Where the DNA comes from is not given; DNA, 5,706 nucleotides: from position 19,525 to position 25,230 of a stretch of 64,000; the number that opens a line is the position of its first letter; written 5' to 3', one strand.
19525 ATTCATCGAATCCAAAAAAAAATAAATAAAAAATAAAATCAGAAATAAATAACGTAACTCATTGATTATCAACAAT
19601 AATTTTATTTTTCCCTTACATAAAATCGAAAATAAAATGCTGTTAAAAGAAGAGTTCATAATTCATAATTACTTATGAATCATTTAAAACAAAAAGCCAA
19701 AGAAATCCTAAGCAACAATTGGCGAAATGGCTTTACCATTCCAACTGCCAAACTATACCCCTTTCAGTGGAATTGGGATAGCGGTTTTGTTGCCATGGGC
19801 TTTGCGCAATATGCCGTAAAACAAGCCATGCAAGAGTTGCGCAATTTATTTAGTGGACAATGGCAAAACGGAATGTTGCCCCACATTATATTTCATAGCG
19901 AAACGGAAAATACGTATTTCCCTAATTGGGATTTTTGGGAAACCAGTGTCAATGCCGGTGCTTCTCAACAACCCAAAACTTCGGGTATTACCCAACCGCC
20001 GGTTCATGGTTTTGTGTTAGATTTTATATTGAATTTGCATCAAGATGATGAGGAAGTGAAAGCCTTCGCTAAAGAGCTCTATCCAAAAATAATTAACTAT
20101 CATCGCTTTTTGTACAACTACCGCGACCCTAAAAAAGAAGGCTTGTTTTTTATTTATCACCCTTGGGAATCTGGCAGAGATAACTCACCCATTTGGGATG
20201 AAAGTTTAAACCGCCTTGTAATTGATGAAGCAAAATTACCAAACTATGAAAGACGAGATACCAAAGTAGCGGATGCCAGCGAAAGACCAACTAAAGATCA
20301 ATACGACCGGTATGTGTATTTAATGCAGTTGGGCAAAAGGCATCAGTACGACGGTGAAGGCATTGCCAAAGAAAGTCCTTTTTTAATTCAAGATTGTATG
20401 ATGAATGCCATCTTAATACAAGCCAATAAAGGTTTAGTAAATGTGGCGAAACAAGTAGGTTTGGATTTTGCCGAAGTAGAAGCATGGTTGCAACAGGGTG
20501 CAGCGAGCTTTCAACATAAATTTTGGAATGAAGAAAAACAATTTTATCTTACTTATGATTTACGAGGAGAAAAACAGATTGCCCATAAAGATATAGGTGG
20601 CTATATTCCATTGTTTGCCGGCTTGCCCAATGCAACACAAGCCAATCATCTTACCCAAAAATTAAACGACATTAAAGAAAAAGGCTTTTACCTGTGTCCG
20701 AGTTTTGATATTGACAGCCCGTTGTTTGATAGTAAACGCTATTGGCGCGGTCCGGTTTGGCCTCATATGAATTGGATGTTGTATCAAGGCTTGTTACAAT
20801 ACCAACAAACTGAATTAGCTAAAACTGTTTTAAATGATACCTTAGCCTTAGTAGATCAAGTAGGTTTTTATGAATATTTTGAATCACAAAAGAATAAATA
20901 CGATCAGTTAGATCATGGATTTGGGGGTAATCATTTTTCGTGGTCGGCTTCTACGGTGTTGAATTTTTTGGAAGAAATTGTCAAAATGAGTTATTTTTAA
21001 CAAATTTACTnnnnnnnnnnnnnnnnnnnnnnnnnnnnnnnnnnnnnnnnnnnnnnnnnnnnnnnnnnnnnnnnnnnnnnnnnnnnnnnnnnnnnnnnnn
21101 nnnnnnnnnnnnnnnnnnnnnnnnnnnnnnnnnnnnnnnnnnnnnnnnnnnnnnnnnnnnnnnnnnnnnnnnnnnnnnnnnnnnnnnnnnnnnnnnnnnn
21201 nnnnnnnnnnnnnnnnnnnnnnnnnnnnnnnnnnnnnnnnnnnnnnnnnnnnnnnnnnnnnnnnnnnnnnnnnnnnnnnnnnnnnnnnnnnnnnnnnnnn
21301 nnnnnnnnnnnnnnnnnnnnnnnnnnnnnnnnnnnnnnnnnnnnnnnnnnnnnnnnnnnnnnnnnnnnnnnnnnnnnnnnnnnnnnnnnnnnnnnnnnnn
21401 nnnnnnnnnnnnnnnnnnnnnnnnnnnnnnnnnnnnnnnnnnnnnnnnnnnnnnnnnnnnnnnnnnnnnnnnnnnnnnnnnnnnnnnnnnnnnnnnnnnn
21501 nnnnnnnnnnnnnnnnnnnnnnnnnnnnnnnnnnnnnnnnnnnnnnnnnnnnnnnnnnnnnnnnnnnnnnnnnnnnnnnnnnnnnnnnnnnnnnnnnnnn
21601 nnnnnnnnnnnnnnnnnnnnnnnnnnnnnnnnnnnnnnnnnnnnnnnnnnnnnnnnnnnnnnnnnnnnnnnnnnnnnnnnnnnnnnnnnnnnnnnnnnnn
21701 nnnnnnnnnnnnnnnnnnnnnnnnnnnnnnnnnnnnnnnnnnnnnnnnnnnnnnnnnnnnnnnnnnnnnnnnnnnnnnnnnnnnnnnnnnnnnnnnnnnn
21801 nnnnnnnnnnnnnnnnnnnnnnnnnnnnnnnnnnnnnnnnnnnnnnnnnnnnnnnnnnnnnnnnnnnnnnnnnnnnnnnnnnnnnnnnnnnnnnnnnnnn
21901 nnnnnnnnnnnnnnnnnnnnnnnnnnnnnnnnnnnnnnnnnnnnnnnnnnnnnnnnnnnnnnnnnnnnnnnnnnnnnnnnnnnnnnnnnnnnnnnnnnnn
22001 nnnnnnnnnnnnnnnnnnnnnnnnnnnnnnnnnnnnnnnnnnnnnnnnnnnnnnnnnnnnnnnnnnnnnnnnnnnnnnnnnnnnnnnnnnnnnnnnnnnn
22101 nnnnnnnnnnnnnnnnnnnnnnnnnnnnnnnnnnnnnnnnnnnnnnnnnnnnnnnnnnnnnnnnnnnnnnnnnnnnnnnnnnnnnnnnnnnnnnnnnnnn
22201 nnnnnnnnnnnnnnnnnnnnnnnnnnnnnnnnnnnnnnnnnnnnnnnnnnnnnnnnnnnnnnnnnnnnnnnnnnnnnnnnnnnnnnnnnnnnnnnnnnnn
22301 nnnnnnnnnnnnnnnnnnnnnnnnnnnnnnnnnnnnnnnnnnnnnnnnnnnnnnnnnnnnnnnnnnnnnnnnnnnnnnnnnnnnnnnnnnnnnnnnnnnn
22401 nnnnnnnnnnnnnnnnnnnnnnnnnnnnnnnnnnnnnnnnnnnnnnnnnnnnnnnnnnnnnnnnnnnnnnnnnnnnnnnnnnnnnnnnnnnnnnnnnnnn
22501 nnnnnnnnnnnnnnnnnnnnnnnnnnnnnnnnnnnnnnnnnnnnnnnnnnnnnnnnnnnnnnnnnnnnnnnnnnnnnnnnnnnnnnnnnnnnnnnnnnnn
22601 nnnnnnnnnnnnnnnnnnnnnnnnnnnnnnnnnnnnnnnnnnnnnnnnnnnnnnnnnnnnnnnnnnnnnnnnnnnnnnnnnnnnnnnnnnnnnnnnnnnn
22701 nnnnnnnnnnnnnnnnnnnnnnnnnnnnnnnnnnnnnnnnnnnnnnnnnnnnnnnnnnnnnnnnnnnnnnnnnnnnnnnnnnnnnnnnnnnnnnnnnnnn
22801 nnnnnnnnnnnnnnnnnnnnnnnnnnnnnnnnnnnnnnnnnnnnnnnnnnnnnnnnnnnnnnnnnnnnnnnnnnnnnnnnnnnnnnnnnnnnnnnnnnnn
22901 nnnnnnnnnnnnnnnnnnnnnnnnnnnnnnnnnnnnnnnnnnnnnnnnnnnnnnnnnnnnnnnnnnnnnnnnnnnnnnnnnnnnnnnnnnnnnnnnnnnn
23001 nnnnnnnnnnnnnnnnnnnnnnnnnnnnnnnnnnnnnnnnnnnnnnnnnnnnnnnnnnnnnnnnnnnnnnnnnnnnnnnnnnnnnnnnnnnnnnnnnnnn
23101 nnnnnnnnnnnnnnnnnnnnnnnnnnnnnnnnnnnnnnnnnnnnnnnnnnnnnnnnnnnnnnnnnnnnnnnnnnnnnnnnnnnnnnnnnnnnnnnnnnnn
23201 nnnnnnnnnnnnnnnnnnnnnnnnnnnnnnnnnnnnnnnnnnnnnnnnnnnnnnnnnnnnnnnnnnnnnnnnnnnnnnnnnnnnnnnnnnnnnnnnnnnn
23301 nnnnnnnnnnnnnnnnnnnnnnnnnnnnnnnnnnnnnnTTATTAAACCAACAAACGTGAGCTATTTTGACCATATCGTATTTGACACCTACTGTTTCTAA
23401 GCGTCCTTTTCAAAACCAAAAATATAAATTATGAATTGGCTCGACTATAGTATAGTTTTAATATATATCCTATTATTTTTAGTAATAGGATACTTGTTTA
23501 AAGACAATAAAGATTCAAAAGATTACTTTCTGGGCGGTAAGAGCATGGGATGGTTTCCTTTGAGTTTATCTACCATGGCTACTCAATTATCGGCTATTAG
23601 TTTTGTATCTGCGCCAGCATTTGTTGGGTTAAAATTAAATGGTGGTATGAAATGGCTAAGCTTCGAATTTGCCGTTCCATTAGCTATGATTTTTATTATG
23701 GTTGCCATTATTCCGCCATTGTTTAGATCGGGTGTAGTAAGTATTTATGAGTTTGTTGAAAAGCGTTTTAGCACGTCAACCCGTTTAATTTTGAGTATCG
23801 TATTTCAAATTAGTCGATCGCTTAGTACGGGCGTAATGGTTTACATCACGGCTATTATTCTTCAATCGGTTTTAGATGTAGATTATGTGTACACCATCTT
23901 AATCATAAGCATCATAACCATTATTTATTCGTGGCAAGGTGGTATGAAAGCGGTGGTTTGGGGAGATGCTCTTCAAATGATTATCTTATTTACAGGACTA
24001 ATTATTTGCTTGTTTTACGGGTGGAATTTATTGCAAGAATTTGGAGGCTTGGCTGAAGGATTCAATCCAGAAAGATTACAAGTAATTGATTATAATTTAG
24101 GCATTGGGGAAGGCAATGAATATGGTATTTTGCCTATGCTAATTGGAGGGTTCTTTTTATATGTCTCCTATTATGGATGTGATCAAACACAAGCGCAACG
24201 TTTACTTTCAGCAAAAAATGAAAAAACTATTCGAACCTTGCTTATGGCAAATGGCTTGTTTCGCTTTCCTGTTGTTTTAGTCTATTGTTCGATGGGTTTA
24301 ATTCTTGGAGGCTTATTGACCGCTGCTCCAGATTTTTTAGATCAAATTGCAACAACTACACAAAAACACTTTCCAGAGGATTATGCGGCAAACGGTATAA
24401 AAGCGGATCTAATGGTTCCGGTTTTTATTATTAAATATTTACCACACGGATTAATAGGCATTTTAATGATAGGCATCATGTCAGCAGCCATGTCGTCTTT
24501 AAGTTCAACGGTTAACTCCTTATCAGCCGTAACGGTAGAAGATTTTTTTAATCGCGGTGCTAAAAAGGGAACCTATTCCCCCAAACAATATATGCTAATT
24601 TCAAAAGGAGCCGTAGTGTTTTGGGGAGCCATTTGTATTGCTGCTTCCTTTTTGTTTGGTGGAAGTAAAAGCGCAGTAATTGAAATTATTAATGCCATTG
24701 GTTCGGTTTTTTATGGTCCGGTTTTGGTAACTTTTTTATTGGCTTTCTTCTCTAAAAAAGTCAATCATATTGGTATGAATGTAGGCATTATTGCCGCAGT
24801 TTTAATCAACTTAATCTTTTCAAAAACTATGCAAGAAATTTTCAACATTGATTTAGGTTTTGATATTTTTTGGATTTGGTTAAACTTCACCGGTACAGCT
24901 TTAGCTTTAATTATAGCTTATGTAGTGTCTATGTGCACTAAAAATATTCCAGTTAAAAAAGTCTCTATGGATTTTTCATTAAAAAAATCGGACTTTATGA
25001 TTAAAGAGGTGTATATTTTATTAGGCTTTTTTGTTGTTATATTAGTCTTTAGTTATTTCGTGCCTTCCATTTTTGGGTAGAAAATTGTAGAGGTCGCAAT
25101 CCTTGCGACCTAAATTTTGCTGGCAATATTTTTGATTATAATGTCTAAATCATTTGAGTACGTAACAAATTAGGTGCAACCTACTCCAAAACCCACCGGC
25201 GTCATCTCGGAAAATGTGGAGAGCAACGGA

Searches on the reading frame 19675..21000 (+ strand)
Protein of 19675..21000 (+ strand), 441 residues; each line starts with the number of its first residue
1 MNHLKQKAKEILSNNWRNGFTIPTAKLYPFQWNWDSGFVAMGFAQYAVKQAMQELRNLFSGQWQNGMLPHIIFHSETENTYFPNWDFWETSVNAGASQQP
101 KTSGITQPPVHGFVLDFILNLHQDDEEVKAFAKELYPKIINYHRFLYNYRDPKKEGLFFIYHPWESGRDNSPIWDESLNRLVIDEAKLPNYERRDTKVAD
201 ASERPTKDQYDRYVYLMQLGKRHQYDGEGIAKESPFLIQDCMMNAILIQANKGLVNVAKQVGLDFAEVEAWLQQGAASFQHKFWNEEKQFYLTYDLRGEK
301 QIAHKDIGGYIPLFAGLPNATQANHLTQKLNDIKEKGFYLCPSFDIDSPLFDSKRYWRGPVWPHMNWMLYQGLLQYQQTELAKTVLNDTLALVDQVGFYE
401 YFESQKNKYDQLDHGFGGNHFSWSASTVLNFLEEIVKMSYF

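Call 16: search_protein_families(library=ncbifam, proteins=[window:19675-21000:+], max_evalue=0.00001)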
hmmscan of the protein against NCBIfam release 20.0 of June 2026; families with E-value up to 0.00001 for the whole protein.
window:19675-21000:+ (441 aa): 4 families
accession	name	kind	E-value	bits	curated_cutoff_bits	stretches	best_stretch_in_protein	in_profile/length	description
NF047898.1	GluglyHdase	equivalog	1.5e-103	346.9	550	1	3-432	7-441/442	glucosylglycerate hydrolase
NF007525.0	PRK10137.1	equivalog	9.7e-14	50.5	625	2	307-433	659-784/790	alpha-glucosidase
NF009773.0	PRK13270.1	subfamily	3.6e-09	35.7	512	1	243-403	351-505/549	alpha,alpha-trehalase TreF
NF009774.0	PRK13271.1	subfamily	3.1e-06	26.3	560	1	242-419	340-512/569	alpha,alpha-trehalase TreA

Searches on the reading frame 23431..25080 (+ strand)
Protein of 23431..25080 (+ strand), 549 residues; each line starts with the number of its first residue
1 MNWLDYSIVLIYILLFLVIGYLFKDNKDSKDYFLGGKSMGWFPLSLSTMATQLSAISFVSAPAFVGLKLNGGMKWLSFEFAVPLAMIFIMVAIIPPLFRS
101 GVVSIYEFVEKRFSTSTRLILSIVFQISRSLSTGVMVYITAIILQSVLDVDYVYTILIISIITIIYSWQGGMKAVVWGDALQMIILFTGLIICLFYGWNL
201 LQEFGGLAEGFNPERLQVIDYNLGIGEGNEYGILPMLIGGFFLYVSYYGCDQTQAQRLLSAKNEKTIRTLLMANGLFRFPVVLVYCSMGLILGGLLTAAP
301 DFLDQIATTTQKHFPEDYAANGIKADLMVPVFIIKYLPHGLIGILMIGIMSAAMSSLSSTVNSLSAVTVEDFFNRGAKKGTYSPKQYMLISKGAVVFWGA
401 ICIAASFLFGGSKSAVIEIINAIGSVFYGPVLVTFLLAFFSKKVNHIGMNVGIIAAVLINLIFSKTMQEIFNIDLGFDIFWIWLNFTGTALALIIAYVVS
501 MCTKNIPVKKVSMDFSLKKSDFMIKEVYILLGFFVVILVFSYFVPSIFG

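Call 16: search_protein_families(library=ncbifam, proteins=[window:23431-25080:+], max_evalue=0.00001)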
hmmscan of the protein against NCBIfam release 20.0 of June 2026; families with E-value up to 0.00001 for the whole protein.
window:23431-25080:+ (549 aa): 6 families
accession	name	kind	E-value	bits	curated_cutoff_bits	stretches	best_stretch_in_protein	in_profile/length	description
TIGR00813.1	sss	superfamily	1.8e-61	208.4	184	1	32-455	1-410/411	sodium/solute symporter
NF007790.0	PRK10484.1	equivalog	1.5e-34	119.7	401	1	10-542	10-520/527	solute:sodium symporter family transporter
TIGR02121.1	Na_Pro_sym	equivalog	1e-21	77.2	515.5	1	8-515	6-480/488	sodium/proline symporter PutP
TIGR02119.1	panF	equivalog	1.4e-19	70.5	328.05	1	10-474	8-448/471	sodium/pantothenate symporter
TIGR03648.1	Na_symport_lg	subfamily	3.4e-17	62.1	320.75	1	6-194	2-187/547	VC_2705 family sodium/solute symporter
NF011948.0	PRK15419.1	equivalog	5.8e-07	28.7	955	1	9-459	11-444/502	sodium/proline symporter PutP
